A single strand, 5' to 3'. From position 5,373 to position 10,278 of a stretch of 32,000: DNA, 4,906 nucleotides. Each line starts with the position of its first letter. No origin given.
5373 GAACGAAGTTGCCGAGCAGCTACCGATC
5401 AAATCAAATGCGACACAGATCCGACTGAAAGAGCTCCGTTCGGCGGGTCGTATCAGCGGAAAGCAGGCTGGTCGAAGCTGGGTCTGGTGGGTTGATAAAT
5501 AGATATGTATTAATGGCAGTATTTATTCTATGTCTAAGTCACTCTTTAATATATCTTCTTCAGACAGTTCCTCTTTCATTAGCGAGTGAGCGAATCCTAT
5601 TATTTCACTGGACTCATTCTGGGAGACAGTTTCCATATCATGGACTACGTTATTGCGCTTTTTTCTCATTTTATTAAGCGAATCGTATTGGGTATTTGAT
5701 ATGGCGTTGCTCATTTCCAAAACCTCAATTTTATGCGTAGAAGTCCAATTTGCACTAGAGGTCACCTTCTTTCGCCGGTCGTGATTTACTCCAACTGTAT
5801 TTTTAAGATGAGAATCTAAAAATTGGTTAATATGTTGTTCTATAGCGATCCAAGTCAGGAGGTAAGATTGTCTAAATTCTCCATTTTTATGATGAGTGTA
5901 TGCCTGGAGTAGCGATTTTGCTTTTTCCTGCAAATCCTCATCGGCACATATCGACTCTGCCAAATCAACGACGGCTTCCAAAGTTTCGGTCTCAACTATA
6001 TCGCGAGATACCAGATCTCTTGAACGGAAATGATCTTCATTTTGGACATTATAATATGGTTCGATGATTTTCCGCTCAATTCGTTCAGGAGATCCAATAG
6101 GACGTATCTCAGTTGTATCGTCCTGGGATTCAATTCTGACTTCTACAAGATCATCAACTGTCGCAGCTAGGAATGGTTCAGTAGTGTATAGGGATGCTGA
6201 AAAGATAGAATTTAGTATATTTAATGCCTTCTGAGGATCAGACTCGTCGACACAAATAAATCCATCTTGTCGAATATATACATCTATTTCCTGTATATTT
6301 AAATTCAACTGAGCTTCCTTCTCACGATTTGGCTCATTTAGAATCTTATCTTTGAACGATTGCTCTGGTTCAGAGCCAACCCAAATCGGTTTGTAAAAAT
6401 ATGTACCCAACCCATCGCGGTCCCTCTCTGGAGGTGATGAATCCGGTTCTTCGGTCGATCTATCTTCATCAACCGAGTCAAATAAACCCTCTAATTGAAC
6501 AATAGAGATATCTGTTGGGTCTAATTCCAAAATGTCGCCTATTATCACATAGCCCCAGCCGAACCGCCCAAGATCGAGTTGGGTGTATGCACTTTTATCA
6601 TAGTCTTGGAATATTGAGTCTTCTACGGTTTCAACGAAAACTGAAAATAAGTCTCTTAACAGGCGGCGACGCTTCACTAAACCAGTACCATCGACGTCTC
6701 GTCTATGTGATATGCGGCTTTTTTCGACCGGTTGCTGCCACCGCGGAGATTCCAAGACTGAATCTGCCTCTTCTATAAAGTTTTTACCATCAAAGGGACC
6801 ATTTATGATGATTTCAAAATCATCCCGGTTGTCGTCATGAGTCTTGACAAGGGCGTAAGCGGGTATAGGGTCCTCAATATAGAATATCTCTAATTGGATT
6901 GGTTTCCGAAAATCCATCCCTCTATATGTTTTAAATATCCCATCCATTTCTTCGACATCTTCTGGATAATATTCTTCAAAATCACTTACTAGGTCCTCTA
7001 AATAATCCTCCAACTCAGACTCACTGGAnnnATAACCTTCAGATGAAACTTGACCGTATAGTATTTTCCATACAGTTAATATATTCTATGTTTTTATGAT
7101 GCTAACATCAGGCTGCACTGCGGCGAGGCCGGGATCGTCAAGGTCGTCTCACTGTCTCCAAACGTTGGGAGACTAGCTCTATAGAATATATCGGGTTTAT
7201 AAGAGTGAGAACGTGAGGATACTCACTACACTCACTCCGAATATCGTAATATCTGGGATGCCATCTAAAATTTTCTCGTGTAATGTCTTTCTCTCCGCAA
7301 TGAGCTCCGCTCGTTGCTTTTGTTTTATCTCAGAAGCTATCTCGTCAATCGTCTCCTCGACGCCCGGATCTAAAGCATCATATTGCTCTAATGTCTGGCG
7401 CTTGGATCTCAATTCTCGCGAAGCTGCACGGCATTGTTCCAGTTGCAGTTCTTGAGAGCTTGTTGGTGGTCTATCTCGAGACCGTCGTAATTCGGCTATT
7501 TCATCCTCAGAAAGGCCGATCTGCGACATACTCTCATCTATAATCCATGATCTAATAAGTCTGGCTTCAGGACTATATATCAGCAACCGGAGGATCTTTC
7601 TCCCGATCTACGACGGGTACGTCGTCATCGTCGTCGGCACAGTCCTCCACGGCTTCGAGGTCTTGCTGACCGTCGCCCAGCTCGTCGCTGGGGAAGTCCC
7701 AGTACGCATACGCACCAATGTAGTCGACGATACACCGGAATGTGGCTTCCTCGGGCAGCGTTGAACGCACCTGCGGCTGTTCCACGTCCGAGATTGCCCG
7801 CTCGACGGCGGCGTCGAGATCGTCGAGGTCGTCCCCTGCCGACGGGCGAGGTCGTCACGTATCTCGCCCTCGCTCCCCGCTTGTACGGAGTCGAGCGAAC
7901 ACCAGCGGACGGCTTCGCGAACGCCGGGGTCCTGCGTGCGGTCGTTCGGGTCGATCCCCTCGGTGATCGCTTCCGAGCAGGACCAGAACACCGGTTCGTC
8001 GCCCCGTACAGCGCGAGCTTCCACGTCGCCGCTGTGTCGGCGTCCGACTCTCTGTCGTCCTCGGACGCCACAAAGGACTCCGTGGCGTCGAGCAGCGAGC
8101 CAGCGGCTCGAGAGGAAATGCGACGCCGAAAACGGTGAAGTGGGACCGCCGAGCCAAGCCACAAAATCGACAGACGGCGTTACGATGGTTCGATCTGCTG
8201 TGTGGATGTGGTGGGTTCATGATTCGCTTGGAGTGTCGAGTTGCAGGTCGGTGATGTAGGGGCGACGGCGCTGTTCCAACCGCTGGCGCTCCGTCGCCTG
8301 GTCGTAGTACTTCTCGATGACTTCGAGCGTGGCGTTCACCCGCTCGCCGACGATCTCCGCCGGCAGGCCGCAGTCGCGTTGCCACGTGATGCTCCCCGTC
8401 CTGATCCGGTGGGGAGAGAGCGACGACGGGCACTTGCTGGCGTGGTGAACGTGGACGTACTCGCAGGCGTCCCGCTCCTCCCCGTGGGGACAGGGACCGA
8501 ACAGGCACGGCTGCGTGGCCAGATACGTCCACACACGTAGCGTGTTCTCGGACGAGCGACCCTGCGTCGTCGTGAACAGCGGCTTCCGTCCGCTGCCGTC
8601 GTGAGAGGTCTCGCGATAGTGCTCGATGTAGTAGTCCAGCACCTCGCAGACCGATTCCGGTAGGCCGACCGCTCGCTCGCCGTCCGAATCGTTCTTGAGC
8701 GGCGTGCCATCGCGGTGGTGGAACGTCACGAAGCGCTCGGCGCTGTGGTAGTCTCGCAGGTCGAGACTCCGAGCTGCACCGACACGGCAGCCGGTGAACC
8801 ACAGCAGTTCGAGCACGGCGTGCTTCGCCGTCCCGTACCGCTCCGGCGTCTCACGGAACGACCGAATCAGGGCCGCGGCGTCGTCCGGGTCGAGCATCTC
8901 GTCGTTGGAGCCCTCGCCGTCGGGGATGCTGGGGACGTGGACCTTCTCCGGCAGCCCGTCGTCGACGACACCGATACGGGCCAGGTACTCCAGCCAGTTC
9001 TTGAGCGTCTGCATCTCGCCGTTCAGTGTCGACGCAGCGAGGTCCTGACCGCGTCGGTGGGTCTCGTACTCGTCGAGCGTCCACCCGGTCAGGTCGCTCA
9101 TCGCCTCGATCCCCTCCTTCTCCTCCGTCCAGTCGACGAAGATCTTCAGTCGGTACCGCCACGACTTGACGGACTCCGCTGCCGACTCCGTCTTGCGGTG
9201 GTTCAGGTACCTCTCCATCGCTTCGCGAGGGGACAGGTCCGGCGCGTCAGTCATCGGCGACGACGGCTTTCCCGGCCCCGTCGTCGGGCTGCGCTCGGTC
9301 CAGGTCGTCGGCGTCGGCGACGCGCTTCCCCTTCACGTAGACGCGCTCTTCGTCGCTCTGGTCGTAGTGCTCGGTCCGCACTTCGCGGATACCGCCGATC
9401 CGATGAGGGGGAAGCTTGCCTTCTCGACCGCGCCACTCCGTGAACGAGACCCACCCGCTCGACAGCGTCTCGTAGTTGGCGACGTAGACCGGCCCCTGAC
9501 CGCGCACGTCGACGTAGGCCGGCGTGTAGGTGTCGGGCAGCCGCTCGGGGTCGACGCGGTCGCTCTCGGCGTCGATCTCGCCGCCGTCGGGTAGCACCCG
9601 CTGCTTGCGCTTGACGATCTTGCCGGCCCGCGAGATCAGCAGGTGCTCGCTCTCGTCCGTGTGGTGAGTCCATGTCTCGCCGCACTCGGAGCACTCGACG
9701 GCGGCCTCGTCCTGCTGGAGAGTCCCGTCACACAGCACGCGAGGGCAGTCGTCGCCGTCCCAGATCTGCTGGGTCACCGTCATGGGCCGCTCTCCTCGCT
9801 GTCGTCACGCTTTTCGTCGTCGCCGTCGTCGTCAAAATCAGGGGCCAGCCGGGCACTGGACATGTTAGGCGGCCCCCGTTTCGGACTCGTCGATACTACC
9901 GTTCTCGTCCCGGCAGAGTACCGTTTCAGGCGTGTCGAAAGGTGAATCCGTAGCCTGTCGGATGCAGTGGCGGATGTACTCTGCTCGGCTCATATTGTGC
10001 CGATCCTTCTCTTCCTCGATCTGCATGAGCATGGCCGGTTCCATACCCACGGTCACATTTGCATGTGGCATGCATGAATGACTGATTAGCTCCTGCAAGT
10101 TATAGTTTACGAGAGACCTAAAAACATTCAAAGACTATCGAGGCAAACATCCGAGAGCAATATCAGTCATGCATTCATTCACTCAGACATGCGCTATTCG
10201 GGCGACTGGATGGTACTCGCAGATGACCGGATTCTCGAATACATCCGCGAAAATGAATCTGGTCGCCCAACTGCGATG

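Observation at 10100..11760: Prophage-borne cassette: tandem PhiH1-repressor-like wHTH genes followed by a Ymh/TIGR02391-type HEPN protein with a novel N-terminal domain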

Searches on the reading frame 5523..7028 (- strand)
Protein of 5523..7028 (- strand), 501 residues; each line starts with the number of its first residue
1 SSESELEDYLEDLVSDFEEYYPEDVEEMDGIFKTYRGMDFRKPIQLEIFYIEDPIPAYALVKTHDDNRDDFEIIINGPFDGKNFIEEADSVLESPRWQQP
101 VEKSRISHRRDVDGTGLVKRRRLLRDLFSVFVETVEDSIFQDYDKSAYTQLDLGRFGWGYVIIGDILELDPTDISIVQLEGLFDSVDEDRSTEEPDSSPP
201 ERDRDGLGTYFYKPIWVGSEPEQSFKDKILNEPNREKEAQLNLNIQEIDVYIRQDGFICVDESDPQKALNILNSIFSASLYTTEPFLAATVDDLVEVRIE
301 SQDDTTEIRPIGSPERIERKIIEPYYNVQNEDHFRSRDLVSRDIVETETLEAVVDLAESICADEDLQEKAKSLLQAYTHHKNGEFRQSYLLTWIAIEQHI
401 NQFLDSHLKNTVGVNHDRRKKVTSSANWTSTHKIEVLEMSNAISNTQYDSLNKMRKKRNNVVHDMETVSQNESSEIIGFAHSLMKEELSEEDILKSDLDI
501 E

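Call 9: search_protein_families(library=pfam, proteins=[window:5523-7028:-], max_evalue=0.01)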
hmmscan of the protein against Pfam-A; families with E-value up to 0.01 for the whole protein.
window:5523-7028:- (501 aa): 1 family
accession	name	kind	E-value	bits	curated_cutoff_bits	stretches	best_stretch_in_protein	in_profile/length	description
PF01934.22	HepT-like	-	0.0027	17.8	23.5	0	432-477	61-106/120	Ribonuclease HepT-like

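Call 91: search_protein_families(library=padloc, proteins=[window:5523-7028:-], max_evalue=0.01)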
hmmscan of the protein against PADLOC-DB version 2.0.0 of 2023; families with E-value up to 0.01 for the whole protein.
window:5523-7028:- (501 aa): 1 family
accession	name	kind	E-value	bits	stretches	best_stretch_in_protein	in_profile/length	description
PDLC01805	CARF1--CARF_HEPN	-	0.00047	17.2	1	389-478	347-436/482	-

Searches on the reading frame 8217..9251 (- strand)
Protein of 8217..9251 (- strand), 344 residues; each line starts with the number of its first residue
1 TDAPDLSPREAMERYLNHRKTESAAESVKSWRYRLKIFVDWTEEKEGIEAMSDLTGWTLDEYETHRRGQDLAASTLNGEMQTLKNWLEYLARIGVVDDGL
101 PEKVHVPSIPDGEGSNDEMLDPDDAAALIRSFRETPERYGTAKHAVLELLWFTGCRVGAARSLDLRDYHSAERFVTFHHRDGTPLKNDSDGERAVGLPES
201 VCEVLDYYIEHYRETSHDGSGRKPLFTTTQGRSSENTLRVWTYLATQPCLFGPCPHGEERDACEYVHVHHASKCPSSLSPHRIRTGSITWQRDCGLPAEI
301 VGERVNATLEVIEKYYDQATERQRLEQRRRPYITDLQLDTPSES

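Call 9: search_protein_families(library=pfam, proteins=[window:8217-9251:-], max_evalue=0.01)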
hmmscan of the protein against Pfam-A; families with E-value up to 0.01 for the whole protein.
window:8217-9251:- (344 aa): 3 families
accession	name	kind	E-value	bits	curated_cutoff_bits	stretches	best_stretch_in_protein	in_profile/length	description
PF02899.23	Phage_int_SAM_1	-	0.00084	20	22.3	1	14-92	3-81/83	Phage integrase, N-terminal SAM-like domain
PF13102.12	Phage_int_SAM_5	-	0.0012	19.6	22.3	1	11-89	5-81/98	Phage integrase SAM-like domain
PF00589.27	Phage_integrase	-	0.0012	19.1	27.1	1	120-229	3-100/172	Phage integrase family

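Call 83: search_dna_similar(query=window:8217-9251:-, collection=phages, mode=protein, max_rows=12)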
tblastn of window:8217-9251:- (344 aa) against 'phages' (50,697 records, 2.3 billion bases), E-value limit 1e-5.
Records with a match: 12; places in all: 12; records where one place covers at least 80% of the query: 12.
Best place of each record, by identity: <60% 12.
By first word of the organism name: Halorubrum 5; Haloarcula 3; Haloferax 2; Saline 2.
By host as written in the record: Haloarcula hispanica 3; - 2; Natrinema sp. J7-1 2; Halorubrum sp. 2; Haloferax sp. Atlit 48N 1; Halorubrum coriense 1; Haloferax gibbonsii Ma2.38 1.
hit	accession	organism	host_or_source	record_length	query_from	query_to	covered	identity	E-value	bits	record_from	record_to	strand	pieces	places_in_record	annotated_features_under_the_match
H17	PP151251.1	Haloferax phage LSV-48N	Haloferax sp. Atlit 48N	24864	5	339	97%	51.6%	1e-107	350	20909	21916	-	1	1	integrase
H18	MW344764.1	Halorubrum virus Humcor2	Halorubrum coriense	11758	5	339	97%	46.4%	4e-90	300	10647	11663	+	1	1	XerC/D-like integrase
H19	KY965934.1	Halorubrum pleomorphic virus 9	haloarchaeal strain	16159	2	328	95%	40.8%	1e-67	235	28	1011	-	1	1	integrase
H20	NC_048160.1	Halorubrum pleomorphic virus 9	haloarchaeal strain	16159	2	328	95%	40.8%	1e-67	235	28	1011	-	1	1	site-specific integrase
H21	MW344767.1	Haloarcula virus Harhisp1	Haloarcula hispanica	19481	2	330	96%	39.3%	4e-61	216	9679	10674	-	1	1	XerC/D-like integrase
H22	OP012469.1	Saline Natrinema sp. J7-1 virus 2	Natrinema sp. J7-1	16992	2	336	97%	36.1%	1e-55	201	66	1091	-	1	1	site-specific integrase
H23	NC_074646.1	Saline Natrinema sp. J7-1 virus 2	Natrinema sp. J7-1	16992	2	336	97%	36.1%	1e-55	201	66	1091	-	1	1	site-specific integrase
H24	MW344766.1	Haloferax virus Halfgib1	Haloferax gibbonsii Ma2.38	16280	6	329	94%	37.4%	2e-55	200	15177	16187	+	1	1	int: XerC/D-like integrase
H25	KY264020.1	Haloarcula hispanica pleomorphic virus 4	Haloarcula hispanica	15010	1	329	96%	36.2%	7e-56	201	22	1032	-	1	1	integrase | hypothetical protein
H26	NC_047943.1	Haloarcula hispanica pleomorphic virus 4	Haloarcula hispanica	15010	1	329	96%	36.2%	7e-56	201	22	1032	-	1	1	tyrosine-type recombinase/integrase | hypothetical protein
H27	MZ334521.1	Halorubrum tailed virus 25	Halorubrum sp.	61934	1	328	95%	31.4%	6e-45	170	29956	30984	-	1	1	integrase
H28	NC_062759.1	Halorubrum tailed virus 25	Halorubrum sp.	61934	1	328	95%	31.4%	6e-45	170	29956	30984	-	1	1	integrase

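Call 102: get_annotated_region(hit=H17, flank=4500)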
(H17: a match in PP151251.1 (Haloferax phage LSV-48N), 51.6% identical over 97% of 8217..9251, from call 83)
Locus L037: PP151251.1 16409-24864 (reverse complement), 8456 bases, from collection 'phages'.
description: Haloferax phage LSV-48N, complete genome.
organism: Haloferax phage LSV-48N (NCBI taxid 3129752)
taxonomy: Viruses
host: Haloferax sp. Atlit 48N; source: Atlit tide pools; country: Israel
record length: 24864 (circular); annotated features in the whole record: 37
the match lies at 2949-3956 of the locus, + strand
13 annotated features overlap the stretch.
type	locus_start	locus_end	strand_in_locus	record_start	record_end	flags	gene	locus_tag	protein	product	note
CDS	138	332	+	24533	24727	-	-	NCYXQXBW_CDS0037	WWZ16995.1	hypothetical protein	-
CDS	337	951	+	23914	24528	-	-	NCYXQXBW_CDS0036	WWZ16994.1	hypothetical protein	-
CDS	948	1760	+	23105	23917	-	-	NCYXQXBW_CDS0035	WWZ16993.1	hypothetical protein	-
CDS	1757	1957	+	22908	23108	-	-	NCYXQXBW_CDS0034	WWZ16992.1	hypothetical protein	-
CDS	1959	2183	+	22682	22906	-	-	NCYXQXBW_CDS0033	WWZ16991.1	hypothetical protein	-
CDS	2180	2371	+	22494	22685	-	-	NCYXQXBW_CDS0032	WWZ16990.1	hypothetical protein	-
CDS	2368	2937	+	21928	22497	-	-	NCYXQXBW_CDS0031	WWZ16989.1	hypothetical protein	-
CDS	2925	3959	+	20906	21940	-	-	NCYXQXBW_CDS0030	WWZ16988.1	integrase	-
CDS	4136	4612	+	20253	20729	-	-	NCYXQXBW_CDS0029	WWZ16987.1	hypothetical protein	-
CDS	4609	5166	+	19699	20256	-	-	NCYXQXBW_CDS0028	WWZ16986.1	hypothetical protein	-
CDS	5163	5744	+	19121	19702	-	-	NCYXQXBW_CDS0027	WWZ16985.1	DNA methyltransferase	-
CDS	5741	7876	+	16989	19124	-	-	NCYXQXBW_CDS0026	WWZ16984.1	transcriptional regulator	-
CDS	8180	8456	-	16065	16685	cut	-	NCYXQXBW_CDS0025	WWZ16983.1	integrase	-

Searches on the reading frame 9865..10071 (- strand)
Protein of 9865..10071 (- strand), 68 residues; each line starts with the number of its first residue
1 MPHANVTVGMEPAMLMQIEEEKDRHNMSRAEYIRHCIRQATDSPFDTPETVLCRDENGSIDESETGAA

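Call 91: search_protein_families(library=padloc, proteins=[window:9865-10071:-], max_evalue=0.01)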
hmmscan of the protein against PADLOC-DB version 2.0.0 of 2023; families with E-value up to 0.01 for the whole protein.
window:9865-10071:- (68 aa): 0 families

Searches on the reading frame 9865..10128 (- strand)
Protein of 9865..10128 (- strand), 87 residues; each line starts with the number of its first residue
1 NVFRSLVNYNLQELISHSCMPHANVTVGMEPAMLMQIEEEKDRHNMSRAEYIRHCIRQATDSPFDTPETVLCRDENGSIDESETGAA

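Call 9: search_protein_families(library=pfam, proteins=[window:9865-10128:-], max_evalue=0.01)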
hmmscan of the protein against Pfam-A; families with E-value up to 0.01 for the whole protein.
window:9865-10128:- (87 aa): 0 families
